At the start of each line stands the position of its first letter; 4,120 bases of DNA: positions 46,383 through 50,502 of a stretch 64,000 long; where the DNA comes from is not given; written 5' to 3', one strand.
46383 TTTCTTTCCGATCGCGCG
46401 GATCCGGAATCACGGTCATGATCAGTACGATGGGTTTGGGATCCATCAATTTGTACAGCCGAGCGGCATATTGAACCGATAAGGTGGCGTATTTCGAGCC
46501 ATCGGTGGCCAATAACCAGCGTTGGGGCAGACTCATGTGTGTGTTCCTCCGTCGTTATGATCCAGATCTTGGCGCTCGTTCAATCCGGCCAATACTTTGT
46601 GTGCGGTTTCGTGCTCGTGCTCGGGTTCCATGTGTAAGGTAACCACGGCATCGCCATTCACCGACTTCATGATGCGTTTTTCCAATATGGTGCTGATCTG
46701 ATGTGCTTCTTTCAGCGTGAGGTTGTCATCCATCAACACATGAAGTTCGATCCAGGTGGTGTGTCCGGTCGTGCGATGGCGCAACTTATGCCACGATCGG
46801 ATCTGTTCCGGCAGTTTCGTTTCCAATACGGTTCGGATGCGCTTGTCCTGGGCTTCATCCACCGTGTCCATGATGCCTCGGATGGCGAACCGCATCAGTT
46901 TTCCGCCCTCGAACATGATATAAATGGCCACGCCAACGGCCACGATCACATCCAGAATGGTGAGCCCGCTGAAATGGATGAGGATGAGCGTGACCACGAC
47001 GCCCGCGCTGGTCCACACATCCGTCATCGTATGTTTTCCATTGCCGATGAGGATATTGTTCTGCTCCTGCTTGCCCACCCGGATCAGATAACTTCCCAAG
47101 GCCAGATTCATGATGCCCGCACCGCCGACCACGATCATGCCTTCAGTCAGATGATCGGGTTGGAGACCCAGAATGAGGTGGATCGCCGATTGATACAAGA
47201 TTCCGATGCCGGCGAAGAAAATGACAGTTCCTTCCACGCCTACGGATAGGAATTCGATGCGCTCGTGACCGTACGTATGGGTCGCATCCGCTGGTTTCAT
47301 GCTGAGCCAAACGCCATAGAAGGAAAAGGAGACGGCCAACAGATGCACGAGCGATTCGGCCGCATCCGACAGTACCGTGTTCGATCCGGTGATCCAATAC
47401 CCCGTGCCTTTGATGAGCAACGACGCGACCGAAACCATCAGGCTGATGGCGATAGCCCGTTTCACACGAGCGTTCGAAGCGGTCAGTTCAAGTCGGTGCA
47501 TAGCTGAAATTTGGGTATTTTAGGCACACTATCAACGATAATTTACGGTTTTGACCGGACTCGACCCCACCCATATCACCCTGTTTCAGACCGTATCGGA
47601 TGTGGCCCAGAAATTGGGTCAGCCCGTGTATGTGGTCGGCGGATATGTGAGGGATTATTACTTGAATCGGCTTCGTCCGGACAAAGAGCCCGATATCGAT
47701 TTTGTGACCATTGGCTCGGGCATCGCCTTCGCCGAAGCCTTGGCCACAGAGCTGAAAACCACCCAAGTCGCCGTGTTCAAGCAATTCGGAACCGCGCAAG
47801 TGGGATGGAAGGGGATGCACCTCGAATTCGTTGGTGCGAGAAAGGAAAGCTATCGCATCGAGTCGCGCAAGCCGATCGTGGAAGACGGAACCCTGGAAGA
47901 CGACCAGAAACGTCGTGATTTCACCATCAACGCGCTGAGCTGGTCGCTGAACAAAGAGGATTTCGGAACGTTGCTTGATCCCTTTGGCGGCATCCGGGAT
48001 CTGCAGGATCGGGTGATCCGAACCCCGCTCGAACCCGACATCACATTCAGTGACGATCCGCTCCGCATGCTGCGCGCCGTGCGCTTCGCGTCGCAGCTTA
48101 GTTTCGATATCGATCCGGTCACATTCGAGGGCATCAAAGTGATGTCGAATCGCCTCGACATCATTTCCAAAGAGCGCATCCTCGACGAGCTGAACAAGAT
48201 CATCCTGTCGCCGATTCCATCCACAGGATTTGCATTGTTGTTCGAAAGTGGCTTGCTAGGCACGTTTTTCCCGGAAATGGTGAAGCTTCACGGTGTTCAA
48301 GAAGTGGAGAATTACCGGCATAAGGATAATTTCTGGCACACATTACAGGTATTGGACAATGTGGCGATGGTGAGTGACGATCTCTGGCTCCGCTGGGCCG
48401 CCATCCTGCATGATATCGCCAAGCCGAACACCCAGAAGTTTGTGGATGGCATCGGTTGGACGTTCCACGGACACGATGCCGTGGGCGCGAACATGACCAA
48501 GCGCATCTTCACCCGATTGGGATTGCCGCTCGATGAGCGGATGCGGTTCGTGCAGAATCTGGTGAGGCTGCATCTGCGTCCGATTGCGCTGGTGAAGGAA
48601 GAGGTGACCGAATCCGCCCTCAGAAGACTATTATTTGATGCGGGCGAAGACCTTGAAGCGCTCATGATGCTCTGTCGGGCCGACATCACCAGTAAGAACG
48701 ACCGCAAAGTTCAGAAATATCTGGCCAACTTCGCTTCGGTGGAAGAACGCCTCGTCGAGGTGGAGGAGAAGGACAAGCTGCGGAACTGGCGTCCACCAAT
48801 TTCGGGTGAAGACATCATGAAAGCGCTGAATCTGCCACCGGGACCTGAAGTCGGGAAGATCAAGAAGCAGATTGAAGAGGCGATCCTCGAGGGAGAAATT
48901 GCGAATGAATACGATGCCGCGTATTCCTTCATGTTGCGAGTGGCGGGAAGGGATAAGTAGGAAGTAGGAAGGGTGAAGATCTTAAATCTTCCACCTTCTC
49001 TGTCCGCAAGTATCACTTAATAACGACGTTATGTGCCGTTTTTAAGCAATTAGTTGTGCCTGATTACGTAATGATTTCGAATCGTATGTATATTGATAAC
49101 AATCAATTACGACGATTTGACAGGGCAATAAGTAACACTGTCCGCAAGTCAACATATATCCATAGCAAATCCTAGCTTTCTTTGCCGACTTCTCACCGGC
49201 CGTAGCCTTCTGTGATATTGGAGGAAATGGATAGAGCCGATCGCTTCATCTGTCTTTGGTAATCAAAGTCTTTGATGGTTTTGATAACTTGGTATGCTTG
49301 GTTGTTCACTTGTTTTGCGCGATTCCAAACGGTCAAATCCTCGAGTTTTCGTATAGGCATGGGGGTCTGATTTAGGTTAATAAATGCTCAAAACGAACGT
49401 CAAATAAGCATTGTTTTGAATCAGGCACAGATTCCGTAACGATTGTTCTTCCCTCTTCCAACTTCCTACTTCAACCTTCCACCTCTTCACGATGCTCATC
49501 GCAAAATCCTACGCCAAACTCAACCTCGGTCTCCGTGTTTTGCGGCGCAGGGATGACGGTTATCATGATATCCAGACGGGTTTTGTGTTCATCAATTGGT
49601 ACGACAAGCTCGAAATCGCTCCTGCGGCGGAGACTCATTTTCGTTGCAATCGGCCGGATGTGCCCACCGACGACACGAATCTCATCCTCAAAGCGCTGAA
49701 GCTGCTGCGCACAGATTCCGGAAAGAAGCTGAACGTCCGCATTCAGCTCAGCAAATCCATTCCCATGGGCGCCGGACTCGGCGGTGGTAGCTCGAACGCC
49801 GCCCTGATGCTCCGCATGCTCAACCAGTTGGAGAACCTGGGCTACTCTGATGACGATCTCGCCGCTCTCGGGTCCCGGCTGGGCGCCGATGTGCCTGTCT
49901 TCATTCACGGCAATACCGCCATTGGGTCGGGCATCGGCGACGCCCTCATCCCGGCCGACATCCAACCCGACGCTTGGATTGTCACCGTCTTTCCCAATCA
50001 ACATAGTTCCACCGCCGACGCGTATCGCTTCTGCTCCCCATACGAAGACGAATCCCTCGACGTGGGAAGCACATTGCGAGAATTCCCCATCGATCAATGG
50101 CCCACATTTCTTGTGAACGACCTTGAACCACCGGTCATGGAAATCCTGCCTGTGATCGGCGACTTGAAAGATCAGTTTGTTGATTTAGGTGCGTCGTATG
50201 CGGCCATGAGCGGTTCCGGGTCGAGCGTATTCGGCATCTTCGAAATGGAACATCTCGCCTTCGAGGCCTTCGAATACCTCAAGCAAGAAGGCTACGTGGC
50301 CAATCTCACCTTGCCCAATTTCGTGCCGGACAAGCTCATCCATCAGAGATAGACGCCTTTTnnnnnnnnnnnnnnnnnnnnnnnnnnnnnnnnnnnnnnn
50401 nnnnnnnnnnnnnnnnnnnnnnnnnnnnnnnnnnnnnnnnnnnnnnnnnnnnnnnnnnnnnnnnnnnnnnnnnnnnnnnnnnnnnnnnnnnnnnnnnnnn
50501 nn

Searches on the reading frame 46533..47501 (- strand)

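Call 81: search_protein_families(library=pfam, proteins=[window:46533-47501:-], max_evalue=0.00001)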
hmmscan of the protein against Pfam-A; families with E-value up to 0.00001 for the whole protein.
window:46533-47501:- (322 aa): 2 families
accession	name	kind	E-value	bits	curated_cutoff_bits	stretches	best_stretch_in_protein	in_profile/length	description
PF01545.26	Cation_efflux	-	1.2e-38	133.4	26.6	1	18-211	2-198/198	Cation efflux family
PF16916.11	ZT_dimer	-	2.5e-16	59.9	26.7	1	216-294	3-78/78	Dimerisation domain of Zinc Transporter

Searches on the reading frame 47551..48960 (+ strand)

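Call 52: search_protein_families(library=pfam, proteins=[window:47551-48960:+], max_evalue=0.00001)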
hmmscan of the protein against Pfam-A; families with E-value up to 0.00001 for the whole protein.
window:47551-48960:+ (469 aa): 4 families
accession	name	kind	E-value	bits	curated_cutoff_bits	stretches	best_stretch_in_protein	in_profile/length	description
PF01743.26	PolyA_pol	-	6.5e-26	91.6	23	1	26-157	1-126/126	Poly A polymerase head domain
PF12627.12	PolyA_pol_RNAbd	-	2.7e-18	65.9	22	1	185-243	2-60/64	Probable RNA and SrmB- binding site of polymerase A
PF01966.28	HD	-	1.1e-11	45.5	22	1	263-346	4-90/116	HD domain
PF13735.12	tRNA_NucTran2_2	-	7.4e-08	32.9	27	1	417-458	105-146/149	tRNA nucleotidyltransferase domain 2 putative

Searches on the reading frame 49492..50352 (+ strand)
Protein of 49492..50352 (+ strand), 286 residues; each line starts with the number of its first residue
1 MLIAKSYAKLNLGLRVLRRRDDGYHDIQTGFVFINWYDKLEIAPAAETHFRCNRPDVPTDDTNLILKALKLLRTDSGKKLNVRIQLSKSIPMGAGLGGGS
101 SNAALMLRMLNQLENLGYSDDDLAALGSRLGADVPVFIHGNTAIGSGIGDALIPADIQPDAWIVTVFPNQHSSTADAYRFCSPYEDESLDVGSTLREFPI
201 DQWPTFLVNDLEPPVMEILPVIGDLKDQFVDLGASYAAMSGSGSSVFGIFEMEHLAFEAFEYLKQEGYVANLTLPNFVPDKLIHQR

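Call 81: search_protein_families(library=pfam, proteins=[window:49492-50352:+], max_evalue=0.00001)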
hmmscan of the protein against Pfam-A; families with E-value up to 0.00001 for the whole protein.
window:49492-50352:+ (286 aa): 2 families
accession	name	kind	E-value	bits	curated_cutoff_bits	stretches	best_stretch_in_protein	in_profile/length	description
PF00288.32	GHMP_kinases_N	-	2.1e-17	63.6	22.3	1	63-140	1-86/87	GHMP kinases N terminal domain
PF08544.19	GHMP_kinases_C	-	5.2e-09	36.8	21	1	209-268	23-84/85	GHMP kinases C terminal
